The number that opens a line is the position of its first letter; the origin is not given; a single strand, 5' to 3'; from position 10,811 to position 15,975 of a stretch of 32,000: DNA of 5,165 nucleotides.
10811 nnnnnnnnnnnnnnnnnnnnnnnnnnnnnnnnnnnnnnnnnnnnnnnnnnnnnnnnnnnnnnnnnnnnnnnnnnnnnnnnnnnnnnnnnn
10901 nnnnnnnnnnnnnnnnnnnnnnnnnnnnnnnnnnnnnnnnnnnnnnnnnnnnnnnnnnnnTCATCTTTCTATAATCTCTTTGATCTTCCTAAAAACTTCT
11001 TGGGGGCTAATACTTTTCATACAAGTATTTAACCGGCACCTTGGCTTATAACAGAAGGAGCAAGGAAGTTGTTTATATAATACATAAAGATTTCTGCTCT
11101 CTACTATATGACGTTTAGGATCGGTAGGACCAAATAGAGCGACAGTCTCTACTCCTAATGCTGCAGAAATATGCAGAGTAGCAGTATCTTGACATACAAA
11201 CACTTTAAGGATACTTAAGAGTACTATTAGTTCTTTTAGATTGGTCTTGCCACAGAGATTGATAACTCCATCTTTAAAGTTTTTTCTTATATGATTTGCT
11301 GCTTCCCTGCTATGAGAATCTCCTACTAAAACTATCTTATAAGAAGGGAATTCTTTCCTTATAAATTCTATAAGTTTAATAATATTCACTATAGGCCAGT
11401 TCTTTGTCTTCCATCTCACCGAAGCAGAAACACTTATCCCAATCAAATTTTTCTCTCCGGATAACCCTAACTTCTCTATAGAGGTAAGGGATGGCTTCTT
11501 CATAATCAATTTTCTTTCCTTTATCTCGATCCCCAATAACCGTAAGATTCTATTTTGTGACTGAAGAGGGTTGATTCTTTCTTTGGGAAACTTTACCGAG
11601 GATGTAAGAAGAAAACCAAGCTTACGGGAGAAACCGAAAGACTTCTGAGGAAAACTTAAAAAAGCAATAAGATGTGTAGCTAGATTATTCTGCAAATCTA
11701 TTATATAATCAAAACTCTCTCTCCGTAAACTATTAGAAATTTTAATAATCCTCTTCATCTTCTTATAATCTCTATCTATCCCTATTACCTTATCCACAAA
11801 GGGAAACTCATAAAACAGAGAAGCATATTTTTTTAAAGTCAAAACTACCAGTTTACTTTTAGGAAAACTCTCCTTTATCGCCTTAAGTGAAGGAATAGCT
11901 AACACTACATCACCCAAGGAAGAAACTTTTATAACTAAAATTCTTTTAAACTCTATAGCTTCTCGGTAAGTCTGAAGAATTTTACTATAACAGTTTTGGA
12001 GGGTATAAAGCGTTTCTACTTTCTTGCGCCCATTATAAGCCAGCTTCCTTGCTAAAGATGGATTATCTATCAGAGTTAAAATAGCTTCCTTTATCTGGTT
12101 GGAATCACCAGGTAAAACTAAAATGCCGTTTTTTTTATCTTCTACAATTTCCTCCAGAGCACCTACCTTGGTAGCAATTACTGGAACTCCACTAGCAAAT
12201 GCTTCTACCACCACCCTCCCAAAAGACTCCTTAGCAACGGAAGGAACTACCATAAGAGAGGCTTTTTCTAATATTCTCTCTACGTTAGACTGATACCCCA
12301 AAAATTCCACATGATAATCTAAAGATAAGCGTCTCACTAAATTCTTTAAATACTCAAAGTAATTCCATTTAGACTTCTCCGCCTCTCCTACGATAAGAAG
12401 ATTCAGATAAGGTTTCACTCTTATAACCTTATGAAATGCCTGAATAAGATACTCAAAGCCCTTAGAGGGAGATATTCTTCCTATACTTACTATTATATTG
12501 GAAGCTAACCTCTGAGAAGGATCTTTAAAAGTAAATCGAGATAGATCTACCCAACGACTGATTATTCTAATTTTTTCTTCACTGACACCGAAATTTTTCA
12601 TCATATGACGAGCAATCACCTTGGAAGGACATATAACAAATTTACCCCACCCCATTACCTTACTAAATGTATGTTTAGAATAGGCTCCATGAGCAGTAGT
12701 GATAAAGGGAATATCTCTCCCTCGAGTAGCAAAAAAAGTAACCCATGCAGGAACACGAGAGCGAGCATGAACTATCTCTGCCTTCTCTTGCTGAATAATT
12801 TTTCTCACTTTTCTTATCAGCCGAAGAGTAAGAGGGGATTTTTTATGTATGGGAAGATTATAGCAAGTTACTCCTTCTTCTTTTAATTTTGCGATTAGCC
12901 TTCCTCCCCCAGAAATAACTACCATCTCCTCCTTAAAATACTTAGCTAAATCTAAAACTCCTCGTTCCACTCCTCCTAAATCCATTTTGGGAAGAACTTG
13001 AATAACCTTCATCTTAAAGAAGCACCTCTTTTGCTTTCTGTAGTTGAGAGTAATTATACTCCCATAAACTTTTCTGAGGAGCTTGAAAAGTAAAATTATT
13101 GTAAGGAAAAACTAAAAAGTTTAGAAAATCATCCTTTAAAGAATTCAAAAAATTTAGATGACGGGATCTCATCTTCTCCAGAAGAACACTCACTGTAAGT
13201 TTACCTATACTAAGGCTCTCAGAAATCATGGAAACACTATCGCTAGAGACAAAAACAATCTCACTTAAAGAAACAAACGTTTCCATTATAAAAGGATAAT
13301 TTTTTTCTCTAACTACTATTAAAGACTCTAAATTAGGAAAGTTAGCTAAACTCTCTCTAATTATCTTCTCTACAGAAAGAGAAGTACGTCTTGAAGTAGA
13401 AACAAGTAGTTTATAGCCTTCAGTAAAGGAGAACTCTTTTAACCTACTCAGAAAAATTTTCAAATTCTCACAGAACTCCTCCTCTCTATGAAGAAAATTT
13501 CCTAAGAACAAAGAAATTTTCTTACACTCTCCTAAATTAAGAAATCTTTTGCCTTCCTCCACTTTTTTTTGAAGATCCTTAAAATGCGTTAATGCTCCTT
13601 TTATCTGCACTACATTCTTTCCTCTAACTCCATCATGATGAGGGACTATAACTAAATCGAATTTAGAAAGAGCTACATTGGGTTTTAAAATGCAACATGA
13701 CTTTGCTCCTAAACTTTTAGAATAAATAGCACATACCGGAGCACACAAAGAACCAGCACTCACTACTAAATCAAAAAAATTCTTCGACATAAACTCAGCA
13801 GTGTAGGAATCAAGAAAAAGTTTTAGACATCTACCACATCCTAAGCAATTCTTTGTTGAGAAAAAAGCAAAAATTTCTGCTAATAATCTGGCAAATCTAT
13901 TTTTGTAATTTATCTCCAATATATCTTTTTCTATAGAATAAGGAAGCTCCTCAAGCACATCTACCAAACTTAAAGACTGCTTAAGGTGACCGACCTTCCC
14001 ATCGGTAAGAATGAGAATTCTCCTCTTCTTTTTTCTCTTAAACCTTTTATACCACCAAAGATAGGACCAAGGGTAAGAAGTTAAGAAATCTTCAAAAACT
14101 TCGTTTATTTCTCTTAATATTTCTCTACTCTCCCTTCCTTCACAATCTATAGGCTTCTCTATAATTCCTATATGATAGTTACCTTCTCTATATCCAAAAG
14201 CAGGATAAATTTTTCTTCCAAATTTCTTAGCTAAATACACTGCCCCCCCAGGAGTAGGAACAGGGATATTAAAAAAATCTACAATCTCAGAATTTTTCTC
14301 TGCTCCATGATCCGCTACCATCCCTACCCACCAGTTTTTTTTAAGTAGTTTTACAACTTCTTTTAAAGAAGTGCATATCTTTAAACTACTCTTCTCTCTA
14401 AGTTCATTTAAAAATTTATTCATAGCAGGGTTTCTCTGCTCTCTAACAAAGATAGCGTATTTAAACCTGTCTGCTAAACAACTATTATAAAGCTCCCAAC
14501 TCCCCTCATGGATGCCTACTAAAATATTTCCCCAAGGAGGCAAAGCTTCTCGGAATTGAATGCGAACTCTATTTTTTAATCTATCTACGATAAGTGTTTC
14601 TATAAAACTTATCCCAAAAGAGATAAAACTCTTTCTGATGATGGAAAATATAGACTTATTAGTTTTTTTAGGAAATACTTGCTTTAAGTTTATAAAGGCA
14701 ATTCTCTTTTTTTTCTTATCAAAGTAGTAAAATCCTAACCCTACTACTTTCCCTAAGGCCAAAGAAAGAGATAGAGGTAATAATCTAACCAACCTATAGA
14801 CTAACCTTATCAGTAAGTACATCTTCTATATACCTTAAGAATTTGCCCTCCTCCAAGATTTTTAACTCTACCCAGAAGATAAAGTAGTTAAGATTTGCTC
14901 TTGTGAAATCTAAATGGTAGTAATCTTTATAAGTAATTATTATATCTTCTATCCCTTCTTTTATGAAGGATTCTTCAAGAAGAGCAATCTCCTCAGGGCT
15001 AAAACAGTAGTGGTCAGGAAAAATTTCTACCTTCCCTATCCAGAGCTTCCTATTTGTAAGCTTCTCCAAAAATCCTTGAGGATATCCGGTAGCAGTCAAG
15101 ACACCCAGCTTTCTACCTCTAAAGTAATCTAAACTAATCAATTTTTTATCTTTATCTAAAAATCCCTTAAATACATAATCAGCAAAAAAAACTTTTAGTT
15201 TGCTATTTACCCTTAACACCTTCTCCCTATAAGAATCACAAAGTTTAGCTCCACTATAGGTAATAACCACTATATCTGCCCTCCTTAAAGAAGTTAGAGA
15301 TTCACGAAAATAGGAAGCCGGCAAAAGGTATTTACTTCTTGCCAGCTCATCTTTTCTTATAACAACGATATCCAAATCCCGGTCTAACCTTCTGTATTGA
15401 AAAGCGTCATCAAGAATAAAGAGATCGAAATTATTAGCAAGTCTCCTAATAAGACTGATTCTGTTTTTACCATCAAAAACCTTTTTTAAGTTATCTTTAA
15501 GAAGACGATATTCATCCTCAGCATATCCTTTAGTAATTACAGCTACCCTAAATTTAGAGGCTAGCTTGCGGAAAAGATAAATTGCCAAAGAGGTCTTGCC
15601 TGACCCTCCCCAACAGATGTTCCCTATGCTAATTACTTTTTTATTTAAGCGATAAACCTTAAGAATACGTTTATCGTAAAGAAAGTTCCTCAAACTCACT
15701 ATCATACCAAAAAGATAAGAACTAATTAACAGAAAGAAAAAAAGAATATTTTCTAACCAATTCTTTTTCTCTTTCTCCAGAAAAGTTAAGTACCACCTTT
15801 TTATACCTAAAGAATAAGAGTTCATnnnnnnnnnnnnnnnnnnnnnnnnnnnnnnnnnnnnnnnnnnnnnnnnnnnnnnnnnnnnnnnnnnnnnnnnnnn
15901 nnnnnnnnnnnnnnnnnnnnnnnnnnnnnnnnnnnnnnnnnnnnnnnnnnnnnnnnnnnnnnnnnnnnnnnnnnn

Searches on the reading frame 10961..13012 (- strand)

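Call 52: search_protein_families(library=pfam, proteins=[window:10961-13012:-], max_evalue=0.000001)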
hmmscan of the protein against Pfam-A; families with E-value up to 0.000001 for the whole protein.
window:10961-13012:- (683 aa): 6 families
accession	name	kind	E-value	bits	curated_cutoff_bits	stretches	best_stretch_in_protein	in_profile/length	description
PF00534.26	Glycos_transf_1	-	1.6e-43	148.6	26.4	1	168-330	12-171/172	Glycosyl transferases group 1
PF13692.12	Glyco_trans_1_4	-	9.5e-37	126.9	27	1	172-317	2-142/142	Glycosyl transferases group 1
PF01075.23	Glyco_transf_9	-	1.2e-29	103.9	22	1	423-662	2-244/247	Glycosyltransferase family 9 (heptosyltransferase)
PF13439.12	Glyco_transf_4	-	2.1e-24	86.9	28.5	1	13-159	2-170/170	Glycosyltransferase Family 4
PF20706.3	GT4-conflict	-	1.6e-10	41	26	1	170-337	196-377/385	Family 4 Glycosyltransferase in conflict systems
PF13579.12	Glyco_trans_4_4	-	6.1e-10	40.1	29.7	1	13-153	1-157/158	Glycosyl transferase 4-like domain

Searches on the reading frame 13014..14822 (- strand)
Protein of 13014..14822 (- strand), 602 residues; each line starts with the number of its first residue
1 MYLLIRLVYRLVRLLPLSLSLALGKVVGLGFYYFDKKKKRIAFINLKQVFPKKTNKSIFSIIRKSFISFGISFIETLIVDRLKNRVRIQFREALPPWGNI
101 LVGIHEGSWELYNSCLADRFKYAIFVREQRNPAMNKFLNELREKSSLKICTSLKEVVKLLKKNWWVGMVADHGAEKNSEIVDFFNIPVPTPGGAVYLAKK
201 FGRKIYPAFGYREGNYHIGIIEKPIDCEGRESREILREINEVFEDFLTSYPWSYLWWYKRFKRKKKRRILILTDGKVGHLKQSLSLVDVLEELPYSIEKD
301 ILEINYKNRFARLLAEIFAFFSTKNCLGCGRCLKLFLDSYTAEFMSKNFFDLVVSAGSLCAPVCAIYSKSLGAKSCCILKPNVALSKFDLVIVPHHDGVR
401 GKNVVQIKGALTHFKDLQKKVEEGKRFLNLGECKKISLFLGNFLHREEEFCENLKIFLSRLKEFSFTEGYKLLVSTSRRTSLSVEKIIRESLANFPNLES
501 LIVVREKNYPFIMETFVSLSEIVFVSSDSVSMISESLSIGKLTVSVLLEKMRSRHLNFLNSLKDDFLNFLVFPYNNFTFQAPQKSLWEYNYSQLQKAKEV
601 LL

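Call 52: search_protein_families(library=pfam, proteins=[window:13014-14822:-], max_evalue=0.000001)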
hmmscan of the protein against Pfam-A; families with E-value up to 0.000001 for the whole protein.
window:13014-14822:- (602 aa): 2 families
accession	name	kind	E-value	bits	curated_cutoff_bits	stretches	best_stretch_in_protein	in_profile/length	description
PF03279.18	Lip_A_acyltrans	-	2e-36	126.1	22.3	1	7-263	21-295/295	Bacterial lipid A biosynthesis acyltransferase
PF06258.17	Mito_fiss_Elm1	-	6.7e-32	111.2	27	1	278-597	2-293/304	Mitochondrial fission ELM1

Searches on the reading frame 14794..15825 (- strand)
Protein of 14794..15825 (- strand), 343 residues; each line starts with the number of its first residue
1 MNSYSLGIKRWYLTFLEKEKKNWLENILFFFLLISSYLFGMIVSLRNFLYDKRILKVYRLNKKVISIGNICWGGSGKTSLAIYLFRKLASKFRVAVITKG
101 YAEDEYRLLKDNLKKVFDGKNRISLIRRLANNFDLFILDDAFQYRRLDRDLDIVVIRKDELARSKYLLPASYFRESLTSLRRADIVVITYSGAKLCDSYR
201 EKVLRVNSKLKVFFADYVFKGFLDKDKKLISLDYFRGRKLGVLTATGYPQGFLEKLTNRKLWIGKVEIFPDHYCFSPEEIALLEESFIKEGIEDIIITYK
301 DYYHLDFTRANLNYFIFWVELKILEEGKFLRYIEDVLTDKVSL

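Call 52: search_protein_families(library=pfam, proteins=[window:14794-15825:-], max_evalue=0.000001)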
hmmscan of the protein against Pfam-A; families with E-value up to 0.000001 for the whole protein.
window:14794-15825:- (343 aa): 1 family
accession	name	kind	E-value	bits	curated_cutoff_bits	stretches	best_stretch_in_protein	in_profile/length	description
PF02606.20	LpxK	-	3.8e-51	174.6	27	2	104-337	97-327/328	Tetraacyldisaccharide-1-P 4'-kinase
